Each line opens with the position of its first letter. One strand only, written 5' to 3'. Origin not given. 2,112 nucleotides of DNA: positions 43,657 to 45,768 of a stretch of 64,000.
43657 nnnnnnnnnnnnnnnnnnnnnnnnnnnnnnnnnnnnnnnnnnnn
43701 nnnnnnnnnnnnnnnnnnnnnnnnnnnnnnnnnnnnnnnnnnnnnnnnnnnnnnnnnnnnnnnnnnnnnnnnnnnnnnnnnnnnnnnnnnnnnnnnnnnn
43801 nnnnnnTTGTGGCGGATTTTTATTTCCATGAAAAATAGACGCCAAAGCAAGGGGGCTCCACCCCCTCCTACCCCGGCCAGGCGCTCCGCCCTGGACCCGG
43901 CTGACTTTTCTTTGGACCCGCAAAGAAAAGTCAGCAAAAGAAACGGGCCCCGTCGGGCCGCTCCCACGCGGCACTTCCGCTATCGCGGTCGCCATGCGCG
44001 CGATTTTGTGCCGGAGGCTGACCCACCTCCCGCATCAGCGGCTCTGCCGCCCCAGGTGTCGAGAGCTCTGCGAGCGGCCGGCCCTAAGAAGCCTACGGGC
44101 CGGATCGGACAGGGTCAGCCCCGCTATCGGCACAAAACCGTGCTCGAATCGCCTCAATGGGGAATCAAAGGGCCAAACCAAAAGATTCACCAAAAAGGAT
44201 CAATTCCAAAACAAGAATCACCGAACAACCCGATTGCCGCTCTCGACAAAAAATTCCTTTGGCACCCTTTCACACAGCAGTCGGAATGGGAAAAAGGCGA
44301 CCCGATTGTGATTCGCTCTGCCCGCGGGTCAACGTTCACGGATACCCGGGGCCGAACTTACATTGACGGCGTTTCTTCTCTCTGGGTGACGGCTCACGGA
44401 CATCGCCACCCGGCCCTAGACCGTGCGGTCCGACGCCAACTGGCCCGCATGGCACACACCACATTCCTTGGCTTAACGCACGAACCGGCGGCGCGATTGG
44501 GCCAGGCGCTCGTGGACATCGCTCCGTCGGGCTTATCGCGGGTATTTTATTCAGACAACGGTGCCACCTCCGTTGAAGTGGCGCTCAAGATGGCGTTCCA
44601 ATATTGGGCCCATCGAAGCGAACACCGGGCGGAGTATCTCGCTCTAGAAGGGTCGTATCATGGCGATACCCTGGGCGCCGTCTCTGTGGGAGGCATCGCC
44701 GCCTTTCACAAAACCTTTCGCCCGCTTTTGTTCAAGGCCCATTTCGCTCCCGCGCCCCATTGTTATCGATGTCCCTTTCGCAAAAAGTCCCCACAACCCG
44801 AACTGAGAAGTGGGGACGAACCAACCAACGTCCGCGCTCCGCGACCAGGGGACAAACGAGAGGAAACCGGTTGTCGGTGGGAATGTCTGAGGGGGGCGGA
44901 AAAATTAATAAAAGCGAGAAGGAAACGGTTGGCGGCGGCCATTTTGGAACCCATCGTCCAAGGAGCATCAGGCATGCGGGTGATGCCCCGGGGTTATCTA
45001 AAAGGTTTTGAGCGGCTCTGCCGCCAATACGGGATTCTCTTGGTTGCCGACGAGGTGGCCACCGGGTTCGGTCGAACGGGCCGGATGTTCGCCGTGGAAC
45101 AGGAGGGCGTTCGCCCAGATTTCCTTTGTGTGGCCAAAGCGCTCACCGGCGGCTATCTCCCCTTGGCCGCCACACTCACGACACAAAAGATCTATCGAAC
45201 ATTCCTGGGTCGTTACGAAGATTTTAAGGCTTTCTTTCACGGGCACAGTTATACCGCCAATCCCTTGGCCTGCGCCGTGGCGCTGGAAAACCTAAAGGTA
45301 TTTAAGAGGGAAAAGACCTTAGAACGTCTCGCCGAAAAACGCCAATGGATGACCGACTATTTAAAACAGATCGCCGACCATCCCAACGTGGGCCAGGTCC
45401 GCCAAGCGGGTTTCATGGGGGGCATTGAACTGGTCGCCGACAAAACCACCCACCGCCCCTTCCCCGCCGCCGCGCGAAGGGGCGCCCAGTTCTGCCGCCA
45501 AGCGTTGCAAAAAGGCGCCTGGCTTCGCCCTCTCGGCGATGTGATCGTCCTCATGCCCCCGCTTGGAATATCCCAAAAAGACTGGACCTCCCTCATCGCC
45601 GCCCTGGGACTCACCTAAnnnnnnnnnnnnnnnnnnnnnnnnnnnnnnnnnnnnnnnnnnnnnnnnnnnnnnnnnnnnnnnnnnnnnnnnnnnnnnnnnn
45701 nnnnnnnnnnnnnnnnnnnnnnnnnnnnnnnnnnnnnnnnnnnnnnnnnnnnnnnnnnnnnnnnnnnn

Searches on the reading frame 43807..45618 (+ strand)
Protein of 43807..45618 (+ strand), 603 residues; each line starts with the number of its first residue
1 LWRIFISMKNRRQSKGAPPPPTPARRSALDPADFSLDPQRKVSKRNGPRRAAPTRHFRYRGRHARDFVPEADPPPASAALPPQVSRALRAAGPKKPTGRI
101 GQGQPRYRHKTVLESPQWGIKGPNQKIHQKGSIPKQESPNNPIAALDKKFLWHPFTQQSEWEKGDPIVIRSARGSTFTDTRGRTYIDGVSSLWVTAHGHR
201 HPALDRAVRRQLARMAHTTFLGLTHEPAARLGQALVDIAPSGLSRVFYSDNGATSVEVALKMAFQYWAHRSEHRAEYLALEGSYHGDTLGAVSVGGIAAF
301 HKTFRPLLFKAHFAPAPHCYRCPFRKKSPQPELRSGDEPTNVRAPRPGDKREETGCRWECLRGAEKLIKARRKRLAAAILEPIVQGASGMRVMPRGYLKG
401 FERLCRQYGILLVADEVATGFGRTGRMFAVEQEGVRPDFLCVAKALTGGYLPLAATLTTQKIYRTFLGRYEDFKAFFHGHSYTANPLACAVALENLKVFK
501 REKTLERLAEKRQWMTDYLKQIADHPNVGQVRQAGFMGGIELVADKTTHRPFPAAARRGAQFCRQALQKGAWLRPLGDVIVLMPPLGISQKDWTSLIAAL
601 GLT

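Call 21: search_protein_families(library=pfam, proteins=[window:43807-45618:+], max_evalue=0.01)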
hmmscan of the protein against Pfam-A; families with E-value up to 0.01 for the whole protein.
window:43807-45618:+ (603 aa): 1 family
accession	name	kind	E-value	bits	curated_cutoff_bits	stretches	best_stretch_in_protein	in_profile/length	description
PF00202.27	Aminotran_3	-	1.1e-101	340.9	30.5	1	166-598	10-397/403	Aminotransferase class-III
